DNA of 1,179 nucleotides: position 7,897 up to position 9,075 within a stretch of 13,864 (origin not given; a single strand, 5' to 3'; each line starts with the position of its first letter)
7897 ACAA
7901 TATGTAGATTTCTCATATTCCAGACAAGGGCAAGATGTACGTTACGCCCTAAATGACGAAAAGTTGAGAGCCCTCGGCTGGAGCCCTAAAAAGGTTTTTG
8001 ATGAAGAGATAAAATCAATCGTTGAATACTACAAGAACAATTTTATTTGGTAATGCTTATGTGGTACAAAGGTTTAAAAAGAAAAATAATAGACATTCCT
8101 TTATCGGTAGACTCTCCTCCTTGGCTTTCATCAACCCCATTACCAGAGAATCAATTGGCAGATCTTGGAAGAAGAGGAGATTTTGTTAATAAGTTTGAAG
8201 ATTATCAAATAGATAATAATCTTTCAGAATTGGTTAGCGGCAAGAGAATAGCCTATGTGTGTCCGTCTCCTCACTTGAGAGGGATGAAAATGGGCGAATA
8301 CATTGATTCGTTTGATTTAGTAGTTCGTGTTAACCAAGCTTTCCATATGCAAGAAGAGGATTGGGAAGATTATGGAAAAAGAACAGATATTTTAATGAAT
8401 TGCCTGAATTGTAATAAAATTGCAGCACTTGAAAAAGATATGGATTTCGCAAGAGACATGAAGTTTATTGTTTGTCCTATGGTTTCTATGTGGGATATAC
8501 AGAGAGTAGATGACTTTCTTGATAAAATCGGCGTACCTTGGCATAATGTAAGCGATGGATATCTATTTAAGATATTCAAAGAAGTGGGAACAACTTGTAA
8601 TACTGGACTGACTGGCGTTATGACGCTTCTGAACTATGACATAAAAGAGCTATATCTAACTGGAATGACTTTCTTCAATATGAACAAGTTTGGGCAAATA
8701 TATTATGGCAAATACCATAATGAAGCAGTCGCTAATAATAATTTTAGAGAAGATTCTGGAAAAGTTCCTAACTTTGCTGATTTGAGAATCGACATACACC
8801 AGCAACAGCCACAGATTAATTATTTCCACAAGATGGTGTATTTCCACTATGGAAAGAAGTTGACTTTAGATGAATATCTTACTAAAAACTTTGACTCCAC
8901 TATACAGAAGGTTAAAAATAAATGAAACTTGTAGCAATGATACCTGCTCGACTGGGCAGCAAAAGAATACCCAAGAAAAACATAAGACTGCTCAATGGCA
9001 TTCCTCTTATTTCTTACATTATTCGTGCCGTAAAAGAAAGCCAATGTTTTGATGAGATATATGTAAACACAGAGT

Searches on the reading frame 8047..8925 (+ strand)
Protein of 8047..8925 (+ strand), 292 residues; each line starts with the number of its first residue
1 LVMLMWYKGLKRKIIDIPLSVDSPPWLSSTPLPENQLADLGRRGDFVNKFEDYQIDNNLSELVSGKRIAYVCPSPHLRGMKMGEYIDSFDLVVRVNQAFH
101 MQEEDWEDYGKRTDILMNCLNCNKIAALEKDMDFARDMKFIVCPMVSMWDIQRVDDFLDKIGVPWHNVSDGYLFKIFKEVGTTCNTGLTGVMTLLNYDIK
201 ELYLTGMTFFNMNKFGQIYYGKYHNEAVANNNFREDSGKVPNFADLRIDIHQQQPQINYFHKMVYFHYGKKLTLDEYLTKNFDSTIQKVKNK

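Call 4: search_protein_families(library=pfam, proteins=[window:8047-8925:+], max_evalue=0.01)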
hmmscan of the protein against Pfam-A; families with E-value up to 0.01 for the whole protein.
window:8047-8925:+ (292 aa): 1 family
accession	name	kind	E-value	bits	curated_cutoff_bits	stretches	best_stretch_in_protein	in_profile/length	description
PF00777.23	Glyco_transf_29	-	1.6e-05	24.9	23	1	71-144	60-133/272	Glycosyltransferase family 29 (sialyltransferase)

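Call 6: search_protein_families(library=ncbifam, proteins=[window:8047-8925:+], max_evalue=0.001)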
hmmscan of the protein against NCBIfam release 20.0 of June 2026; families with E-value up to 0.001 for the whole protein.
window:8047-8925:+ (292 aa): 0 families

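Call 52: search_solved_structures(query=window:8047-8925:+, max_evalue=1)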
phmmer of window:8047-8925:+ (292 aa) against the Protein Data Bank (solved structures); distinct sequences matched with E-value up to 1: 0.

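Call 64: search_protein_families(library=phrogs, proteins=[window:8047-8925:+], max_evalue=0.001)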
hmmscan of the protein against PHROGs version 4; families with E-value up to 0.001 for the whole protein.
window:8047-8925:+ (292 aa): 0 families

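Call 88: find_homologous_proteins(query=window:8047-8925:+, max_evalue=0.00001)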
Query window:8047-8925:+ (292 aa): 118 proteins with E <= 0.00001 among 489 candidates.
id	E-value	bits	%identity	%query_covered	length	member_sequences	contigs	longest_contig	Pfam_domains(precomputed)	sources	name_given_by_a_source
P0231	4.1e-187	639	93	99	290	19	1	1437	PF00777.24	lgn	-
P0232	5.8e-175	599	86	98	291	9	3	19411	PF00777.24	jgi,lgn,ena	-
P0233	2.9e-155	534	78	98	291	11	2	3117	PF00777.24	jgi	-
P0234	4.1e-149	514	74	99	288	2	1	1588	PF00777.24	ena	-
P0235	3.7e-148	511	74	98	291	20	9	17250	PF00777.24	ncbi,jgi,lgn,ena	jgi:hypothetical protein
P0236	9.4e-148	510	74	98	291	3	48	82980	PF00777.24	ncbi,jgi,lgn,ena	jgi:hypothetical protein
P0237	1.8e-147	509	74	98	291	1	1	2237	PF00777.24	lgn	-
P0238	4.4e-147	507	74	98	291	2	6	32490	PF00777.24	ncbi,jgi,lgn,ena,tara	tara:strand:+ start:3119 stop:3994 length:876 start_codon:yes stop_codon:yes gene_type:complete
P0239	5.3e-147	507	72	98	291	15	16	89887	PF00777.24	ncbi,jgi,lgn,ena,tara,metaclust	tara:strand:+ start:2445 stop:3320 length:876 start_codon:yes stop_codon:yes gene_type:complete|meta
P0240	1.3e-146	506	74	98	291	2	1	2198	-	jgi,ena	-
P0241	8.3e-145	500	72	98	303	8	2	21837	PF00777.24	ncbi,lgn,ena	-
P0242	1.8e-142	492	71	98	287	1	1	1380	PF00777.24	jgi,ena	-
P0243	7.9e-141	487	70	98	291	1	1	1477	PF00777.24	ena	-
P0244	6.0e-140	484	81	86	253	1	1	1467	PF00777.24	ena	-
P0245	3.8e-139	481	71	97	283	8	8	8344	PF00777.24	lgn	-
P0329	3.5e-81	291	48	96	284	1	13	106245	PF00777.24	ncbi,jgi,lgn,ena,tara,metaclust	tara:strand:- start:42 stop:896 length:855 start_codon:yes stop_codon:yes gene_type:complete|metaclu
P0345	1.5e-13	69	30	81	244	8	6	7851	PF00777.24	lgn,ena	-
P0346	3.9e-13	68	30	74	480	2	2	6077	PF00777.24,PF02348.26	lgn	-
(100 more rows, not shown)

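Call 91: find_encoding_contigs(protein=P0346, flank=8000, max_places=2)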
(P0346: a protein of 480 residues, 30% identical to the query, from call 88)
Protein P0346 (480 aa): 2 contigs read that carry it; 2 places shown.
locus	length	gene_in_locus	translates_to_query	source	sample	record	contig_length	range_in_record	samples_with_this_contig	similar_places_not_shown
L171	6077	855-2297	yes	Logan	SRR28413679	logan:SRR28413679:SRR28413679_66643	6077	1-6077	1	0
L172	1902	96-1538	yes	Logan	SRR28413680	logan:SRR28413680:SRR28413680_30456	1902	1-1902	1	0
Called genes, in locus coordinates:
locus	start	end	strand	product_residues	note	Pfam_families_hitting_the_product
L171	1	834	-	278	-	?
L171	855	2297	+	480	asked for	PF00777:Glyco_transf_29, PF02348:CTP_transf_3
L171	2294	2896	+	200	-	PF13578:Methyltransf_24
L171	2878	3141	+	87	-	-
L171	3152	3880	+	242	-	PF00702:Hydrolase, PF12710:HAD (faint), PF13419:HAD_2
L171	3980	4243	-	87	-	-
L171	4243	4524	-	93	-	-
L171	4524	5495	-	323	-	PF01476:LysM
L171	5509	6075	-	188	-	?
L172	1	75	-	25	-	?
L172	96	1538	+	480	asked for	PF00777:Glyco_transf_29, PF02348:CTP_transf_3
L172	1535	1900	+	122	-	?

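Call 94: predict_structure(alignment_id=A3)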
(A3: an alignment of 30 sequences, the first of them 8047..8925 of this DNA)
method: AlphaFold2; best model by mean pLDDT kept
length: 292 residues; sequences in the alignment: 30
mean_pLDDT: 93.4   pTM: 0.92
mean pLDDT of the five models: 93.4, 93.3, 92.4, 90.6, 90.1
residues with pLDDT >= 90: 231; 70-90: 56; 50-70: 3; < 50: 2
segments of 3 or more residues with pLDDT < 50: none
pLDDT, mean of each block of 10 residues (from residue 1): 74 96 94 95 92 98 99 95 98 96 96 97 93 97 89 94 96 97 97 98 95 86 87 78 86 97 98 98 97 89
secondary structure, 60 per line:
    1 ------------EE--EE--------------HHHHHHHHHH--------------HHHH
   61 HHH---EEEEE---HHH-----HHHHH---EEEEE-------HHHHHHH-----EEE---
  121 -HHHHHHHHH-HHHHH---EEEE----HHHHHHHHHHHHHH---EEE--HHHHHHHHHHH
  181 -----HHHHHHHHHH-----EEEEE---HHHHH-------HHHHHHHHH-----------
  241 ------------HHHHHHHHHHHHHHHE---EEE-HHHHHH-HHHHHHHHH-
elements in order: H33-42 H57-63 E67-71 H83-87 E91-95 H103-109 E115-117 H122-130 H132-136 E140-143 H148-161 E165-167 H170-180 H186-195 E201-205 H209-213 H221-229 H253-267 E272-274 H276-281 H283-291

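Call 96: fold_search(model_id=the predicted structure, library=pdb)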
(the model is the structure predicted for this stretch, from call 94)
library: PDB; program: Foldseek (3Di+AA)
matches with E <= 10: 1117; with E <= 0.001: 30
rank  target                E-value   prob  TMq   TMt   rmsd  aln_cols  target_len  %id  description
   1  4js1_A                4.1e-07  1.00  0.49  0.45   9.1       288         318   12  crystal structure of human Beta-galactoside alpha-2,6-sialyltransferase 1 in complex with cytidine and phosphate (released 2013-07-31)
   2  2wnb_A                3.9e-06  1.00  0.46  0.49   8.8       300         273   16  Crystal Structure of a Mammalian Sialyltransferase in complex with disaccharide and CMP (released 2009-10-13)
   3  2wnf_A                5.0e-06  1.00  0.47  0.50   8.8       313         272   16  Crystal Structure of a Mammalian Sialyltransferase in complex with Gal-beta-1-3GalNAc-ortho-nitrophenol (released 2009-10-13)
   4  6apj_D                5.6e-06  1.00  0.41  0.42   9.3       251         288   15  Crystal Structure of human ST6GALNAC2 (released 2017-12-20)
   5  4mps_A                1.0e-05  1.00  0.39  0.39   9.6       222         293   13  Crystal structure of rat Beta-galactoside alpha-2,6-sialyltransferase 1 (ST6GAL1), Northeast Structural Genomics Conso (released 2013-09-25)
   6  6apj_F                1.1e-05  1.00  0.51  0.51   9.2       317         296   14  Crystal Structure of human ST6GALNAC2 (released 2017-12-20)
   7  4mps_B                1.2e-05  1.00  0.39  0.41   9.8       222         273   12  Crystal structure of rat Beta-galactoside alpha-2,6-sialyltransferase 1 (ST6GAL1), Northeast Structural Genomics Conso (released 2013-09-25)
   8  5bo8_B                1.2e-05  1.00  0.43  0.46   9.1       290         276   15  Structure of human sialyltransferase ST8SiaIII (released 2015-07-15)
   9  5bo7_B                1.3e-05  1.00  0.43  0.44   8.6       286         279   16  Structure of human sialyltransferase ST8SiaIII in complex with CTP (released 2015-07-15)
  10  6apl_B                1.7e-05  1.00  0.41  0.40   9.1       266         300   14  Crystal Structure of human ST6GALNAC2 in complex with CMP (released 2017-12-20)
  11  5bo6_A                1.9e-05  1.00  0.47  0.47   7.8       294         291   16  Structure of human sialyltransferase ST8SiaIII in complex with CDP (released 2015-07-15)
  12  6apl_E                2.1e-05  1.00  0.38  0.38   9.8       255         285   14  Crystal Structure of human ST6GALNAC2 in complex with CMP (released 2017-12-20)
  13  6apj_C                2.6e-05  1.00  0.41  0.41   9.2       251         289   15  Crystal Structure of human ST6GALNAC2 (released 2017-12-20)
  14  5bo8_A                2.6e-05  1.00  0.43  0.44   7.9       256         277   17  Structure of human sialyltransferase ST8SiaIII (released 2015-07-15)
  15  6apj_B                2.6e-05  1.00  0.47  0.48   9.0       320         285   13  Crystal Structure of human ST6GALNAC2 (released 2017-12-20)
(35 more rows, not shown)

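Call 97: find_encoding_contigs(protein=P0329, flank=7000, max_places=2)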
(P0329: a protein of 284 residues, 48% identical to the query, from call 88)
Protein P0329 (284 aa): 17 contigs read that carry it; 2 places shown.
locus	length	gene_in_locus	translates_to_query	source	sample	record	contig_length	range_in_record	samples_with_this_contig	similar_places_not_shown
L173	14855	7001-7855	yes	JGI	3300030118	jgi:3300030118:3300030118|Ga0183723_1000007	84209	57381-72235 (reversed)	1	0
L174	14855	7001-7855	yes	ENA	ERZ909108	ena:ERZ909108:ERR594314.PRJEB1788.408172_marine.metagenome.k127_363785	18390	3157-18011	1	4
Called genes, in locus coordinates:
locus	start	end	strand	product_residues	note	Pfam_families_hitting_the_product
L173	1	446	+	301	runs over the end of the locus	PF13524:Glyco_trans_1_2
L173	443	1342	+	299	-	PF13524:Glyco_trans_1_2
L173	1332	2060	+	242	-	PF00535:Glycos_transf_2, PF13641:Glyco_tranf_2_3 (weak)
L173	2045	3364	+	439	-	PF01041:DegT_DnrJ_EryC1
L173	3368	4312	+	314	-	PF01073:3Beta_HSD, PF01370:Epimerase, PF02719:Polysacc_synt_2 (faint), PF04321:RmlD_sub_bind, PF16363:GDP_Man_Dehyd, PF07993:NAD_binding_4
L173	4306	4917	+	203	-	PF00456:Transketolase_N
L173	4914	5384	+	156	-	PF02779:Transket_pyr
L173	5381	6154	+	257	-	PF01370:Epimerase, PF04321:RmlD_sub_bind (weak)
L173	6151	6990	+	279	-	-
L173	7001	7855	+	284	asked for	PF00777:Glyco_transf_29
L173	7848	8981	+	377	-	PF02348:CTP_transf_3, PF07883:Cupin_2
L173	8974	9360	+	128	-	-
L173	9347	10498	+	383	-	PF00202:Aminotran_3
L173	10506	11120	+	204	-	-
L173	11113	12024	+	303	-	PF01370:Epimerase, PF04321:RmlD_sub_bind (weak), PF16363:GDP_Man_Dehyd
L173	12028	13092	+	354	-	PF01370:Epimerase, PF04321:RmlD_sub_bind (faint), PF16363:GDP_Man_Dehyd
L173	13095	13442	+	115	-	-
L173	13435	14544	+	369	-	PF00154:RecA_N (faint)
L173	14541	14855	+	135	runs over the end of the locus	-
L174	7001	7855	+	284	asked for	PF00777:Glyco_transf_29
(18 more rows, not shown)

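Call 98: find_encoding_contigs(protein=P0345, flank=7000, max_places=2)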
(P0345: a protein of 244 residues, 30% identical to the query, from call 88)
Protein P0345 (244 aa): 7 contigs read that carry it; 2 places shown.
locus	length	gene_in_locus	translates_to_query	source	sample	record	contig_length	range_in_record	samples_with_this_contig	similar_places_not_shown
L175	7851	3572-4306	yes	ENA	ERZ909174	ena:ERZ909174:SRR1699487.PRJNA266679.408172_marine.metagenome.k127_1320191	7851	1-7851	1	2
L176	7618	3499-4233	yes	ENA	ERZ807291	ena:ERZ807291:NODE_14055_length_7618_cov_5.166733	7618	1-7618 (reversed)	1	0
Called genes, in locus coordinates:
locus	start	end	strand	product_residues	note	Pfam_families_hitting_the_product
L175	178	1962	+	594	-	PF09818:ABC_ATPase (faint), PF00005:ABC_tran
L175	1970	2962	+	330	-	-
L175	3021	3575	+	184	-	PF21729:IRX15_IRX15L_GXM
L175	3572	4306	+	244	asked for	PF00777:Glyco_transf_29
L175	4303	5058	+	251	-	-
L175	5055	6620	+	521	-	PF08003:Methyltransf_9, PF06325:PrmA (weak), PF13489:Methyltransf_23, PF08241:Methyltransf_11, PF08242:Methyltransf_12, PF13649:Methyltransf_25, PF13847:Methyltransf_31, PF01973:MptE-like (weak)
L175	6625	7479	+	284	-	PF01501:Glyco_transf_8 (weak), PF03407:Nucleotid_trans (weak)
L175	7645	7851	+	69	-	?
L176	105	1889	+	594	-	PF09818:ABC_ATPase (faint), PF00005:ABC_tran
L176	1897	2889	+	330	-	-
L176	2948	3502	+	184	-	PF21729:IRX15_IRX15L_GXM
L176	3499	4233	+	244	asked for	PF00777:Glyco_transf_29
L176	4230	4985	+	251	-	-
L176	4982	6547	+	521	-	PF08003:Methyltransf_9, PF06325:PrmA (weak), PF13489:Methyltransf_23, PF08241:Methyltransf_11, PF08242:Methyltransf_12, PF13649:Methyltransf_25, PF13847:Methyltransf_31, PF01973:MptE-like (weak)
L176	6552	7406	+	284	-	PF01501:Glyco_transf_8 (weak), PF03407:Nucleotid_trans (weak)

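Call 101: find_related_loci(query=A3, collection=viral_contigs, flank=8000)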
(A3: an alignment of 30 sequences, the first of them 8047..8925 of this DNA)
Query A3 (292 aa) in viral_contigs; peptide patterns used: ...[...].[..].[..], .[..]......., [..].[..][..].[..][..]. (x = any residue, [..] = any of these).
358 stretches matched a pattern; 131 encode a relative of the query (tblastn E <= 1e-3); the best 80 are kept; 79 distinct loci.
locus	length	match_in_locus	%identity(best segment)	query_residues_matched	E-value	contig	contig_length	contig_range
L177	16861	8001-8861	87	6-292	1e-177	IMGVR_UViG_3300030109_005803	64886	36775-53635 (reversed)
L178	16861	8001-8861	74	6-292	7e-150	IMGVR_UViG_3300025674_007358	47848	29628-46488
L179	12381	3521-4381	74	6-292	7e-150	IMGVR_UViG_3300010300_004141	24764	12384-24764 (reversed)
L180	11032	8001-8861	72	6-292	2e-147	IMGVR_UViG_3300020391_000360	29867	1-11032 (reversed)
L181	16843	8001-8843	73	6-286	3e-147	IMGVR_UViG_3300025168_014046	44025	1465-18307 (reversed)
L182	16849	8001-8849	71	10-292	2e-140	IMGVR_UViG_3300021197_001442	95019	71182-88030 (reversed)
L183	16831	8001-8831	66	10-282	1e-126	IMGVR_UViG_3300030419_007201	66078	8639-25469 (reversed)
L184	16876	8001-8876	61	2-292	1e-126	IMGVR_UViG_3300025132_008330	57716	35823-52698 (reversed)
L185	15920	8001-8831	60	6-282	1e-118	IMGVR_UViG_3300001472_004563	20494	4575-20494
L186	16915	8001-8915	57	3-290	2e-116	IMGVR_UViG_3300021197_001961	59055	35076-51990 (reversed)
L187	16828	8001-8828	59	6-282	5e-113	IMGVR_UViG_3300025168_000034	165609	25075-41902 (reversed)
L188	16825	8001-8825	62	8-283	5e-117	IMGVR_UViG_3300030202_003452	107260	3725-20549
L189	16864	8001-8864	51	3-289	4e-95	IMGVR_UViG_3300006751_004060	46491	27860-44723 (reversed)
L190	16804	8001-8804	58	14-282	1e-94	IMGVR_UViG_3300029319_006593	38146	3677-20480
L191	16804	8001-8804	49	6-282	2e-91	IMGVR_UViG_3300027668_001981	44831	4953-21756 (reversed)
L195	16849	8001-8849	48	4-284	2e-86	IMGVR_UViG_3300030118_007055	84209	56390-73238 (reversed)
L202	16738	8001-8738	36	26-278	2e-47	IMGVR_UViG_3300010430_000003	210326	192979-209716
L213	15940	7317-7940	28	56-227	3e-17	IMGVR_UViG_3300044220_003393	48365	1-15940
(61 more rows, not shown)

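Call 105: search_protein_families(library=pfam, proteins=[L173:8974-9360:+, L173:6151-6990:+, L202:11555-12259:+, L173:10506-11120:+], max_evalue=0.1)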
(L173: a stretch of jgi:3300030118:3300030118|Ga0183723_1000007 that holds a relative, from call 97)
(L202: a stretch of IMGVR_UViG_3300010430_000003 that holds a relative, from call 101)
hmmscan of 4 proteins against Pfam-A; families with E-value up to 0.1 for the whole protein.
L173:8974-9360:+ (128 aa): 1 family
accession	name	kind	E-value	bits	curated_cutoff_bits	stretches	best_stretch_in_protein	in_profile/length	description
PF18121.7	TFA2_Winged_2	-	0.017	15.2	26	0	41-68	29-57/60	TFA2 Winged helix domain 2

L173:6151-6990:+ (279 aa): 0 families

L202:11555-12259:+ (234 aa): 2 families
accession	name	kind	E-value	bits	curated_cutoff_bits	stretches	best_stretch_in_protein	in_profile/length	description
PF00777.23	Glyco_transf_29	-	4.4e-13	49.7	23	1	7-222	59-270/272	Glycosyltransferase family 29 (sialyltransferase)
PF05290.17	Baculo_IE-1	-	0.031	14.7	33.1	1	84-132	45-91/141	Baculovirus immediate-early protein (IE-0)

L173:10506-11120:+ (204 aa): 0 families

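Call 106: search_solved_structures(query=L173:8974-9360:+, max_evalue=10, show_alignments=2)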
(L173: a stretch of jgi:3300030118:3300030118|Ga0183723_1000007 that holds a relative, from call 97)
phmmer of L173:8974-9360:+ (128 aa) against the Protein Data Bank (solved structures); distinct sequences matched with E-value up to 10: 2.
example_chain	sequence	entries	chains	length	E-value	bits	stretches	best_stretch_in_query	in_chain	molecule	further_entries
1alq_A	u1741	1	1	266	0.78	12.9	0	65-87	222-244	CP254 BETA-LACTAMASE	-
6g4a_A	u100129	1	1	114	1.8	11.8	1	15-45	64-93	Gelation factor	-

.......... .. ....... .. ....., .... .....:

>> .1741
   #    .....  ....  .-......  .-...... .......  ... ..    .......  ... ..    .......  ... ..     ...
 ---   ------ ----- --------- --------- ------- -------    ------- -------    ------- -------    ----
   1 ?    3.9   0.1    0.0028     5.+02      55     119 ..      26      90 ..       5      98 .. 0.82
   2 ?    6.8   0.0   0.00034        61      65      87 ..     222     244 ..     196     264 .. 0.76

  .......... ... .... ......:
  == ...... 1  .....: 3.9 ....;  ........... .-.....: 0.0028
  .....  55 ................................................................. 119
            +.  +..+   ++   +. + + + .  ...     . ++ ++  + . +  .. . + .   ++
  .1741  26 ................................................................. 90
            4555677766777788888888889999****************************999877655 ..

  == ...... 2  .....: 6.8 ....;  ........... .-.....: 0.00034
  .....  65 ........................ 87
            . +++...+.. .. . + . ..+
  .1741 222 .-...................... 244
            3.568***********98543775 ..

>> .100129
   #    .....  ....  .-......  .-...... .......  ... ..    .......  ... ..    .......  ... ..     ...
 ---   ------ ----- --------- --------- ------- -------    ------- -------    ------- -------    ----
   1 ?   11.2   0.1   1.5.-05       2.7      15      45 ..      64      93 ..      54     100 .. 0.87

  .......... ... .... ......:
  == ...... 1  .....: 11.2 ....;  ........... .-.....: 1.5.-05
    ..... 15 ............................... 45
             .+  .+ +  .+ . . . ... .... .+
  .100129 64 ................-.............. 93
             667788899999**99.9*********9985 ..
